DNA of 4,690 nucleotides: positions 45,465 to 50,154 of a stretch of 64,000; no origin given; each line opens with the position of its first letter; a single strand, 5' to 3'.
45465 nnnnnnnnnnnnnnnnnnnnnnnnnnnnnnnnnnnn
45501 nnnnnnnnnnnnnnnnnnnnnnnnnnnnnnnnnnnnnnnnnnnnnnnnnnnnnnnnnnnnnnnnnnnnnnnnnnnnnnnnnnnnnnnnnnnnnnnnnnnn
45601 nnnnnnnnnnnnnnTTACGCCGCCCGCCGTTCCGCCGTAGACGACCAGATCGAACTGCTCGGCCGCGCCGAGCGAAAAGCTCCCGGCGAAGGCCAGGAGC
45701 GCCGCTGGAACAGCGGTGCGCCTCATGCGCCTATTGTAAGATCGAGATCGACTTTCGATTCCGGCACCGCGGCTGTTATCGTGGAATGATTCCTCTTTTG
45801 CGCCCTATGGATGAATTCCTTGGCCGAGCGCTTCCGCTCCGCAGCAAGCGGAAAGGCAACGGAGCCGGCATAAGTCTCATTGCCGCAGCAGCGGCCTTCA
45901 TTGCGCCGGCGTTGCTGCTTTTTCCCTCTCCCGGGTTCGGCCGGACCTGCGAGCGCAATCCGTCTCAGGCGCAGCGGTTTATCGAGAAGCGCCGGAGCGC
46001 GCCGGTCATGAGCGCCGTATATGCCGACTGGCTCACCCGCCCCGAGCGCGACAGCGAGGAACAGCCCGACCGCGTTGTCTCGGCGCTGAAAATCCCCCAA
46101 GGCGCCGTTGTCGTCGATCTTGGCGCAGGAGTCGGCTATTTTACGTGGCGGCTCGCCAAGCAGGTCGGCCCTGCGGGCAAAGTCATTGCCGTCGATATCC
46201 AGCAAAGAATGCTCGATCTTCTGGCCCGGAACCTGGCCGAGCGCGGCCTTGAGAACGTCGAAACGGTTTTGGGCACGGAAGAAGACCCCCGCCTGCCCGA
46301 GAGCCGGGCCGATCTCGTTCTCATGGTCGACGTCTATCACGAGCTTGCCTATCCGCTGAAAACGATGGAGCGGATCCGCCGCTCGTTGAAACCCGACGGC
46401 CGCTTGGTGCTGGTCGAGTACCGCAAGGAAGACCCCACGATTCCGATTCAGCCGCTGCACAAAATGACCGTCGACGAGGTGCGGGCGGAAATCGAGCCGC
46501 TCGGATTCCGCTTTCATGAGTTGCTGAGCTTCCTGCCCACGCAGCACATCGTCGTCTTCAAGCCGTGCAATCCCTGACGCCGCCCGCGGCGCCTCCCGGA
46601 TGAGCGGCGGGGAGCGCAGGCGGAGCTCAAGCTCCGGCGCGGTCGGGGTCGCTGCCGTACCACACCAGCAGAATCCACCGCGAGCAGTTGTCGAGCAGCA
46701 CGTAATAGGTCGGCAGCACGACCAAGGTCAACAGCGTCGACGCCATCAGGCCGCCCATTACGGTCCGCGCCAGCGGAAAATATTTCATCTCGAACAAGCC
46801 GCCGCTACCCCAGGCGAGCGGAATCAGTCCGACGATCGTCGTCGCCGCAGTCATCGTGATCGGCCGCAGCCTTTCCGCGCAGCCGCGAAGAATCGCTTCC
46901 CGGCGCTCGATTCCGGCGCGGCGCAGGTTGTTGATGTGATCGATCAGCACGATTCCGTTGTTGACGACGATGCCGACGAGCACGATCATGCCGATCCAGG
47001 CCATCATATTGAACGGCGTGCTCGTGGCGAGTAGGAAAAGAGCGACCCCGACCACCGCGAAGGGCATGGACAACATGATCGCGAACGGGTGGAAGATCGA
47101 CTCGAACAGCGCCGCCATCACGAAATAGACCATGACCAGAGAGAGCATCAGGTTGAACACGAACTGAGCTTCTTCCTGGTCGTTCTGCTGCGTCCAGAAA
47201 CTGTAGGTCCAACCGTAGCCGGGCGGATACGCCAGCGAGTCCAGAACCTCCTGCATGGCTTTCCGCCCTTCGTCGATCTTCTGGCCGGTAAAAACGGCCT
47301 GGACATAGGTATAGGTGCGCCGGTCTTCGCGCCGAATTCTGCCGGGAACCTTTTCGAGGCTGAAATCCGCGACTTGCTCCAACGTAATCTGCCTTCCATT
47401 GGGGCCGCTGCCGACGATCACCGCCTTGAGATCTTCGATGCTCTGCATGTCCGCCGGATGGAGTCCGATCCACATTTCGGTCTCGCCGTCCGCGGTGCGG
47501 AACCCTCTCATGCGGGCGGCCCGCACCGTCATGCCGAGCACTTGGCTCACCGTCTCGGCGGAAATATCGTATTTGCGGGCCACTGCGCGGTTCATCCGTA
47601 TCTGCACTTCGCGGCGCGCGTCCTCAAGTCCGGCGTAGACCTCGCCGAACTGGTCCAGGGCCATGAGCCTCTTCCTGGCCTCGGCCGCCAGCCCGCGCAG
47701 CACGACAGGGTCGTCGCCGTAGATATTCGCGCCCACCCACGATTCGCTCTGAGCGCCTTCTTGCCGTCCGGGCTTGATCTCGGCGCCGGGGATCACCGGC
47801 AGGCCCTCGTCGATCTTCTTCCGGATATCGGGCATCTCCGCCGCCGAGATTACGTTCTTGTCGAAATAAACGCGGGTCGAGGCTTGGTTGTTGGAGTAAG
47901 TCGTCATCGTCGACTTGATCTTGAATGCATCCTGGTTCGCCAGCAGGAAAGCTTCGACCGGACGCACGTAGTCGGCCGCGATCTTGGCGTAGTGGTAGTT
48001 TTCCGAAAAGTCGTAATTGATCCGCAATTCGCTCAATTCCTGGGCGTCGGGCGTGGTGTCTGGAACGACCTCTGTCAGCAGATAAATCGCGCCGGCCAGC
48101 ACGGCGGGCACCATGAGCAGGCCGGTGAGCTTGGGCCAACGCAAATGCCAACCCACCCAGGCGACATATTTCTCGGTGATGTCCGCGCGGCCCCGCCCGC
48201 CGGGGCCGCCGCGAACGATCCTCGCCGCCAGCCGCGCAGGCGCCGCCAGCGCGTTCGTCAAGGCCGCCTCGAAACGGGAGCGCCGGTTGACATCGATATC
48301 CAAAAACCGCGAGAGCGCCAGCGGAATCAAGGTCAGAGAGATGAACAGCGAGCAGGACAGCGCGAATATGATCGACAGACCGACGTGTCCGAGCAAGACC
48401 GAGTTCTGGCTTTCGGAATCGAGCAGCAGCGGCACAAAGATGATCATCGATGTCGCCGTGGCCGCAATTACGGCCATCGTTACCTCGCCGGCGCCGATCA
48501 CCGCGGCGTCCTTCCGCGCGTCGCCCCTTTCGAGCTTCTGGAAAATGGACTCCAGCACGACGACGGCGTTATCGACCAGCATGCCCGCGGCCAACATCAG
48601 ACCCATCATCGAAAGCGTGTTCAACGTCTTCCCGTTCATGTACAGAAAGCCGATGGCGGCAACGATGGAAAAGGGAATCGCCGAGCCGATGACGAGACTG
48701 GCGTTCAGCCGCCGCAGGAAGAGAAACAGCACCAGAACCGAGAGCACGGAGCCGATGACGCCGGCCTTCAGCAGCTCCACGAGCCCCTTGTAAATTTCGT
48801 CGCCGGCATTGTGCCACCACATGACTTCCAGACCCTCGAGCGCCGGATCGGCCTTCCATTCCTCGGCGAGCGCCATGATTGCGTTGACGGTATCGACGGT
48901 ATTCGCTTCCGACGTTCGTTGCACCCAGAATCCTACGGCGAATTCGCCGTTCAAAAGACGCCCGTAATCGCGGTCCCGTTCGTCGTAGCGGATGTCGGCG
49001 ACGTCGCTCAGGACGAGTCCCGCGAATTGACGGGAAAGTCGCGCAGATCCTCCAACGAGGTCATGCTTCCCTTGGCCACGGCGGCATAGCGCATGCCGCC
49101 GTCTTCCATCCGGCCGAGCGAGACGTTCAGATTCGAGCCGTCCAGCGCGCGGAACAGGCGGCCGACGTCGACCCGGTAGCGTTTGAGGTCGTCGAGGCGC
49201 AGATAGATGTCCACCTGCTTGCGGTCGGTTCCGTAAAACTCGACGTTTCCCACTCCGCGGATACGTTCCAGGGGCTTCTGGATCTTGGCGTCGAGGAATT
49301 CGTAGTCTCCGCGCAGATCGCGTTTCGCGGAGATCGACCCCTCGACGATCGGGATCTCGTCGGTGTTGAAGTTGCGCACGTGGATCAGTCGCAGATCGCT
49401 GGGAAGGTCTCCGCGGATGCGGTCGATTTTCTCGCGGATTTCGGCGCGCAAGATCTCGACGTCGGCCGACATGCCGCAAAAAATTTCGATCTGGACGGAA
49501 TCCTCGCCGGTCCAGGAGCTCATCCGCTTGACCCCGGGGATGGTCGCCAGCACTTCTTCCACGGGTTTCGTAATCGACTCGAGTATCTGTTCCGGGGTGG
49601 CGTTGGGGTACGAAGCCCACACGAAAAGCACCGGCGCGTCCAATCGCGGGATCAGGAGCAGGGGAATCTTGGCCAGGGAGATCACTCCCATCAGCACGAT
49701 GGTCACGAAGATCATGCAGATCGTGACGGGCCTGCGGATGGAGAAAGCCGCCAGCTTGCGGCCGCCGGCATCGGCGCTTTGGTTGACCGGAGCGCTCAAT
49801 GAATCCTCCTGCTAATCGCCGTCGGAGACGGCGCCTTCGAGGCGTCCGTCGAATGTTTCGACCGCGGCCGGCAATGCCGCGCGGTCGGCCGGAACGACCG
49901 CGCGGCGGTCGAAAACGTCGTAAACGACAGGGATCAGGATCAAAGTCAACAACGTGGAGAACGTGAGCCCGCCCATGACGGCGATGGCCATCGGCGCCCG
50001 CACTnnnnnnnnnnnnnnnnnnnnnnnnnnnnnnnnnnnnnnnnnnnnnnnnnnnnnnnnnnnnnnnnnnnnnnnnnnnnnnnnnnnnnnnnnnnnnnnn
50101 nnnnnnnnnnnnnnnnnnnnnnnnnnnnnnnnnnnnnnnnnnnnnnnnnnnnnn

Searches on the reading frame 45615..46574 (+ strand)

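Call 50: search_protein_families(library=pfam, proteins=[window:45615-46574:+], max_evalue=0.0001)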
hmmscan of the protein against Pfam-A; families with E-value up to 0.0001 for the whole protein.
window:45615-46574:+ (320 aa): 15 families
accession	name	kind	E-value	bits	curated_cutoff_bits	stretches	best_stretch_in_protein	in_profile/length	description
PF13847.12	Methyltransf_31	-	1.6e-17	64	27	1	163-275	4-118/145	Methyltransferase domain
PF13649.12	Methyltransf_25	-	2.2e-16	60.7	27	1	166-262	1-97/97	Methyltransferase domain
PF08242.18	Methyltransf_12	-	5.4e-16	59.6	30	1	167-264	1-98/98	Methyltransferase domain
PF08241.18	Methyltransf_11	-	9.1e-16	58.7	21.2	1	167-266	1-95/95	Methyltransferase domain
PF13489.12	Methyltransf_23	-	5.4e-13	49.4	27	1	158-281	16-124/164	Methyltransferase domain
PF01209.24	Ubie_methyltran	-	5.8e-12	45.9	20.1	1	161-272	46-157/233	ubiE/COQ5 methyltransferase family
PF02475.24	TRM5-TYW2_MTfase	-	1.2e-08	35.5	28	1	152-256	26-129/164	TRM5/TYW2 methyltransferase domain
PF08003.17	Methyltransf_9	-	9.1e-08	31.9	23.8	1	146-266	99-217/315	Protein of unknown function (DUF1698)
PF01135.25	PCMT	-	3.2e-07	30.8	20.3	1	155-220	66-131/210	Protein-L-isoaspartate(D-aspartate) O-methyltransferase (PCMT)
PF05175.20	MTS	-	9e-07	29.1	23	1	156-271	25-143/170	Methyltransferase small domain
PF01728.25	FtsJ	-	2.3e-06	28.1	24.1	1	159-215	17-70/181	FtsJ-like methyltransferase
PF00891.24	Methyltransf_2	-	6.2e-06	26.1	22.3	1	152-269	52-167/210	O-methyltransferase domain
PF01269.23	Fibrillarin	-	2.2e-05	24.1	27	1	155-265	64-173/227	Fibrillarin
PF08704.16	GCD14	-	5.5e-05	23.4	26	0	154-218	32-96/247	tRNA methyltransferase complex GCD14 subunit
PF10294.15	Methyltransf_16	-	9.3e-05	22.7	21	0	162-271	46-159/174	Lysine methyltransferase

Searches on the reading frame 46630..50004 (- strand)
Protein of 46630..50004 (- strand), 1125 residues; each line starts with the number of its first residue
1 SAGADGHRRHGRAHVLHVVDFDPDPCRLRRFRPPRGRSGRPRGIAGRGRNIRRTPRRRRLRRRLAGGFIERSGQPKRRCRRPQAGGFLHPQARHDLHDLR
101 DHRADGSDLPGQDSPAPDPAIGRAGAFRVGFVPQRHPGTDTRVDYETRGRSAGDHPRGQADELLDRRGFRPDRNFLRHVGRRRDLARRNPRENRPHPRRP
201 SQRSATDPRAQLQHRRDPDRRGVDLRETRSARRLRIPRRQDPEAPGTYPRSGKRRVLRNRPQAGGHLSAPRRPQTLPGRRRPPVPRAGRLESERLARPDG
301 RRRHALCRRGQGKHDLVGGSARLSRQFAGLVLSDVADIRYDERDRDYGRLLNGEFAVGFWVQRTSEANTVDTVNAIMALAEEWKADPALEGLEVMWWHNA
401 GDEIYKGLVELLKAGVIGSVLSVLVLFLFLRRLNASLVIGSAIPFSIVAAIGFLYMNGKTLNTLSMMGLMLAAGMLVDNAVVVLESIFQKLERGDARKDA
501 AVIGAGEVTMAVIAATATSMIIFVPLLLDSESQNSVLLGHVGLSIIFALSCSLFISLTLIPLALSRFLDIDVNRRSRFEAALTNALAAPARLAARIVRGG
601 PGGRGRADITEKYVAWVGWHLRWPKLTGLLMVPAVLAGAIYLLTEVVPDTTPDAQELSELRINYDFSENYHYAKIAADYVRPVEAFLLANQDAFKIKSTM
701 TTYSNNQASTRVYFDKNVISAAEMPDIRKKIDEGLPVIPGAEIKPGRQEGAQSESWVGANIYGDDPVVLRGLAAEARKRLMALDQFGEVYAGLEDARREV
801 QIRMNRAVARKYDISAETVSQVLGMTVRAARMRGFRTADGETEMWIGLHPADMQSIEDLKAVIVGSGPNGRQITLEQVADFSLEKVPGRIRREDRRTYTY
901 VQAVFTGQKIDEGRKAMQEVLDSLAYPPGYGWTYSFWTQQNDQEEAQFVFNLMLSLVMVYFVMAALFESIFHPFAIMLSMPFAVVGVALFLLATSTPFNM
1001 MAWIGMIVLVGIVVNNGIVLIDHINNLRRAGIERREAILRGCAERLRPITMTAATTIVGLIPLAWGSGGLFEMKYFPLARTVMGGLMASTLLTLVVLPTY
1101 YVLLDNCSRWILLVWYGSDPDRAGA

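Call 50: search_protein_families(library=pfam, proteins=[window:46630-50004:-], max_evalue=0.0001)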
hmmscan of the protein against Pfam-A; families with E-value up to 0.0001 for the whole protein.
window:46630-50004:- (1125 aa): 3 families
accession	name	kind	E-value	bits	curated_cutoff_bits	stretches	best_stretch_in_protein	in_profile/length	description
PF00873.25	ACR_tran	-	9e-121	404.8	28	1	331-1104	254-1020/1021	AcrB/AcrD/AcrF family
PF03176.21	MMPL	-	1.2e-08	34.8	20.5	1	410-562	144-297/333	MMPL family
PF02355.23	SecD_SecF_C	-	4.9e-06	26.5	20.5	0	947-1091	32-177/189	Protein export membrane protein SecD/SecF, C-terminal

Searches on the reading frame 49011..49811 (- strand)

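Call 19: search_protein_families(library=pfam, proteins=[window:49011-49811:-], max_evalue=0.001)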
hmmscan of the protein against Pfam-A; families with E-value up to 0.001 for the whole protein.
window:49011-49811:- (267 aa): 1 family
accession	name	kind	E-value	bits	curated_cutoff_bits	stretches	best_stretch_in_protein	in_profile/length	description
PF00873.25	ACR_tran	-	6.1e-45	153.8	28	1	21-265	2-249/1021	AcrB/AcrD/AcrF family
